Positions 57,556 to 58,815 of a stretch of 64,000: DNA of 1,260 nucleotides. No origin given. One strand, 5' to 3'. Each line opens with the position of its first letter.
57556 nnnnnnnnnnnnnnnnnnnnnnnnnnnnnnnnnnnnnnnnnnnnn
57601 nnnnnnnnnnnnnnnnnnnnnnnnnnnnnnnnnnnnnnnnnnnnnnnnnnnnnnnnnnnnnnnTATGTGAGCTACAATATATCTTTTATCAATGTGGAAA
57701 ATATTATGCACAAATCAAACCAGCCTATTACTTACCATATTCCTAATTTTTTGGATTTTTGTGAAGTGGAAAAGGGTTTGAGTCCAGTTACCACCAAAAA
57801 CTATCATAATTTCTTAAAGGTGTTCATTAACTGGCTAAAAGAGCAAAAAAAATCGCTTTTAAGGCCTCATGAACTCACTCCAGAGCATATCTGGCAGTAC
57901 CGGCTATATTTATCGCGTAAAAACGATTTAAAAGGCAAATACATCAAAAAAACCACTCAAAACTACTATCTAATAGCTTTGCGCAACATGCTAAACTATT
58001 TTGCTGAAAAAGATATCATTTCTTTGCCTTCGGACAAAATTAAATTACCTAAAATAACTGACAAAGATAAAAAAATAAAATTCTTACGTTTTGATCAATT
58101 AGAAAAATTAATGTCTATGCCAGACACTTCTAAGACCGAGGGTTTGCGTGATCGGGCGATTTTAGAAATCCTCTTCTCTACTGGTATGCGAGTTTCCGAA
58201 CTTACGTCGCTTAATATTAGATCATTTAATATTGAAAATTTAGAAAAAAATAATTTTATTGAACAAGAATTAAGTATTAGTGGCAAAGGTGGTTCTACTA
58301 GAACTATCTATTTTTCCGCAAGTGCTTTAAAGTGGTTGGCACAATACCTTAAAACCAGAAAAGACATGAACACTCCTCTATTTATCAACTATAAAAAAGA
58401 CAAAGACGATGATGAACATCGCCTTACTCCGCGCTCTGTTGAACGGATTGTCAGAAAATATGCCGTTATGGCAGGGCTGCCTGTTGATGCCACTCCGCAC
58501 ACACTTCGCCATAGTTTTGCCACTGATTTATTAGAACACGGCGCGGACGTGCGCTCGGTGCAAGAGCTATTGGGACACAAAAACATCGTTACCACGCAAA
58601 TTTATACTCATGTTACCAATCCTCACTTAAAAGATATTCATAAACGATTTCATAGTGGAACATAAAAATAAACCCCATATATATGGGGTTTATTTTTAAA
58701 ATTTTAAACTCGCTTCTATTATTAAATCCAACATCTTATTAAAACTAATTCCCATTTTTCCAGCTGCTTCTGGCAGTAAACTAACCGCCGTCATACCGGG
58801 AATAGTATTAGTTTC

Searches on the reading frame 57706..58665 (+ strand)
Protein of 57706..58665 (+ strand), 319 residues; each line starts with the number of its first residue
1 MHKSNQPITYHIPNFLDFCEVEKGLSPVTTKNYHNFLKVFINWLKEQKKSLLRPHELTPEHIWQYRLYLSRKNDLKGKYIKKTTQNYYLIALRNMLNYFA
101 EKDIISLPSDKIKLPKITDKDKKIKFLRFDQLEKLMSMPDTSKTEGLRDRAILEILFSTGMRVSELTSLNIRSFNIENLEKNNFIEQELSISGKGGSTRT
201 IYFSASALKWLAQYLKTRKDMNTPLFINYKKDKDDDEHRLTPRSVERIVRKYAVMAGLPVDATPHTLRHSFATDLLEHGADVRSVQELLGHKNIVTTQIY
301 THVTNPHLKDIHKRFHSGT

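Call 92: find_encoding_contigs(protein=window:57706-58665:+, flank=4000, max_places=10)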
Protein window:57706-58665:+ (319 aa): 3 contigs read that carry it; 3 places shown.
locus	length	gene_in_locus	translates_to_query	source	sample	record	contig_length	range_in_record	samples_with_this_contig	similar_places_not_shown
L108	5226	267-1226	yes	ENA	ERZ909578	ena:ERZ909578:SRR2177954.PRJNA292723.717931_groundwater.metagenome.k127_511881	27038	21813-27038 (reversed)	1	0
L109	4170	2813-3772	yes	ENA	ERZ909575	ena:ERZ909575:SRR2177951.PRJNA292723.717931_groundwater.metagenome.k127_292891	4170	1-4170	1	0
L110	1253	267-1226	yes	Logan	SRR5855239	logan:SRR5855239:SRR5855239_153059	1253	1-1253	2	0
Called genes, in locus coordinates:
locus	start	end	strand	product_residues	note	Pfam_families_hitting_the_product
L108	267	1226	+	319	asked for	PF02899:Phage_int_SAM_1 (weak), PF13102:Phage_int_SAM_5 (weak), PF13495:Phage_int_SAM_4 (weak), PF00589:Phage_integrase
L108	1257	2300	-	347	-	PF01820:Dala_Dala_lig_N, PF02655:ATP-grasp_3, PF08443:RimK, PF02222:ATP-grasp (weak), PF07478:Dala_Dala_lig_C, PF02786:CPSase_L_D2 (faint), PF13535:ATP-grasp_4 (faint)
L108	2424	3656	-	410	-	PF01551:Peptidase_M23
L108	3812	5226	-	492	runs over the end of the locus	PF00749:tRNA-synt_1c, PF19269:Anticodon_2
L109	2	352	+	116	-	?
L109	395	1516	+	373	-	PF01168:Ala_racemase_N, PF00842:Ala_racemase_C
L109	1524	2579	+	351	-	PF08478:POTRA_1 (faint)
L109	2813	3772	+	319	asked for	PF02899:Phage_int_SAM_1 (weak), PF13102:Phage_int_SAM_5 (weak), PF13495:Phage_int_SAM_4 (weak), PF00589:Phage_integrase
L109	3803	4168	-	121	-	?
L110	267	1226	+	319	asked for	PF02899:Phage_int_SAM_1 (weak), PF13102:Phage_int_SAM_5 (weak), PF13495:Phage_int_SAM_4 (weak), PF00589:Phage_integrase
